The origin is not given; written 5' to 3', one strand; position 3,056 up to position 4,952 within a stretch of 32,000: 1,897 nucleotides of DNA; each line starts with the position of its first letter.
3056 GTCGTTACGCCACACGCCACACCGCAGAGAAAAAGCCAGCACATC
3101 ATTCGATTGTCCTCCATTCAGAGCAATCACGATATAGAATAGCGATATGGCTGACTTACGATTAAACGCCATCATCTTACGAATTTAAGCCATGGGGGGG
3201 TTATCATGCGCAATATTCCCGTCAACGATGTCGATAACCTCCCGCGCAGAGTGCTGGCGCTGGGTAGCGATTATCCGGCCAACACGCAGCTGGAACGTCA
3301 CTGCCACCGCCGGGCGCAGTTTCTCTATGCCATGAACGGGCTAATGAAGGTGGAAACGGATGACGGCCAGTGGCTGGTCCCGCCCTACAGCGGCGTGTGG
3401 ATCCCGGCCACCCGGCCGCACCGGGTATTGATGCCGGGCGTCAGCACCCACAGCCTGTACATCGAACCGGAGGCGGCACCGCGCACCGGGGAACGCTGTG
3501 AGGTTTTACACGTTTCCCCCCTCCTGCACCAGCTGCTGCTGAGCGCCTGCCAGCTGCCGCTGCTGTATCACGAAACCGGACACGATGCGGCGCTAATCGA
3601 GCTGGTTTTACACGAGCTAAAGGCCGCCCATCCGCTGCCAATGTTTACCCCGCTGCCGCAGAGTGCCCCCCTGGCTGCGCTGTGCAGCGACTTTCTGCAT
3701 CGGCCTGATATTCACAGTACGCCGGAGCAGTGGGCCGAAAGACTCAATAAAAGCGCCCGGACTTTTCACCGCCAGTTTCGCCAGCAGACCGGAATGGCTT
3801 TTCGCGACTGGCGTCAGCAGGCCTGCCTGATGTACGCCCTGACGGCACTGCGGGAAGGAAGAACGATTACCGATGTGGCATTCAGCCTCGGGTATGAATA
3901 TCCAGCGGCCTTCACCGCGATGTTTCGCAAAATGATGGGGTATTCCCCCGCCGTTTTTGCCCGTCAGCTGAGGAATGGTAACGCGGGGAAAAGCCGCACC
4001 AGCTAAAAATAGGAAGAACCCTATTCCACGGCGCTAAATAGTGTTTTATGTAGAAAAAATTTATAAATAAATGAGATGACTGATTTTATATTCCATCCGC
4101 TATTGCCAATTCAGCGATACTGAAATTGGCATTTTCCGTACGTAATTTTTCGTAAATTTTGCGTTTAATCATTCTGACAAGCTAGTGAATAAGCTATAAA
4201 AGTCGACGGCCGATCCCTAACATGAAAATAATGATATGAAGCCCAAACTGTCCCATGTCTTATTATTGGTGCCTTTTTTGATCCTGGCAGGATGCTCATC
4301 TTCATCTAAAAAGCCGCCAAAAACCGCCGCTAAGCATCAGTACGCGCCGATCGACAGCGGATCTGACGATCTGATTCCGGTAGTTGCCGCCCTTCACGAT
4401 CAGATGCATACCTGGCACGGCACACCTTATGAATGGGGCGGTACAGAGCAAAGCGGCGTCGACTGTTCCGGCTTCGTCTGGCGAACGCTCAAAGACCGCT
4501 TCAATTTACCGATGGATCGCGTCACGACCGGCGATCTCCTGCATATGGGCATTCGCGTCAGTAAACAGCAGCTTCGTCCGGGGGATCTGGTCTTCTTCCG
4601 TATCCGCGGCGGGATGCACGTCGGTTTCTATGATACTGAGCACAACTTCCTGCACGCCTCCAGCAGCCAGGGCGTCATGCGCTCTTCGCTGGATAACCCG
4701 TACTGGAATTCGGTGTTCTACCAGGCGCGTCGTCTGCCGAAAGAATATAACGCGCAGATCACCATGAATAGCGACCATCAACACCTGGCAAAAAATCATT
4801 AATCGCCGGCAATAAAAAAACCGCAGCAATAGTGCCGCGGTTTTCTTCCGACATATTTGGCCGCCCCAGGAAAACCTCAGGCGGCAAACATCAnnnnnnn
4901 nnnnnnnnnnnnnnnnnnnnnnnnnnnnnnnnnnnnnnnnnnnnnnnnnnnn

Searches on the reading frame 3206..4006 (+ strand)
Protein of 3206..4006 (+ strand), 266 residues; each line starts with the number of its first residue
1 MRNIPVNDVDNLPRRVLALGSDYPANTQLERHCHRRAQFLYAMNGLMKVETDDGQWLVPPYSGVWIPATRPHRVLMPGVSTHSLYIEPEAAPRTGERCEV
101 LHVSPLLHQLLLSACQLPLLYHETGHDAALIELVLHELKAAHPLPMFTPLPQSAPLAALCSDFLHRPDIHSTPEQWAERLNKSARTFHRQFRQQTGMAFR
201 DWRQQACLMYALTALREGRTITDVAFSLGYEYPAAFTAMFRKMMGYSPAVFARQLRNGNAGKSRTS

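Call 51: search_protein_families(library=pfam, proteins=[window:3206-4006:+], max_evalue=0.00001)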
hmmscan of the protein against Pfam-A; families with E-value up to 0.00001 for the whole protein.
window:3206-4006:+ (266 aa): 3 families
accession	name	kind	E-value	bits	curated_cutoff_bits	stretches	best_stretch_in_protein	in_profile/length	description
PF12833.13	HTH_18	-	9.5e-21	74.3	33.6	1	176-253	1-79/80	Helix-turn-helix domain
PF00165.29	HTH_AraC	-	1.3e-08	35.2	26.6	0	177-204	15-42/42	Bacterial regulatory helix-turn-helix proteins, AraC family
PF02311.25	AraC_binding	-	6.5e-08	32.8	21.1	1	25-117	12-116/135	AraC-like ligand binding domain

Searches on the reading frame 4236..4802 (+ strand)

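Call 51: search_protein_families(library=pfam, proteins=[window:4236-4802:+], max_evalue=0.00001)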
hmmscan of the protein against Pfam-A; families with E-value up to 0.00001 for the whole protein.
window:4236-4802:+ (188 aa): 1 family
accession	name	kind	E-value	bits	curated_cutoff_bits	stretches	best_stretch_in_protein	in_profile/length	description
PF00877.26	NLPC_P60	-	8.6e-26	90.4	23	1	62-166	1-105/105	NlpC/P60 family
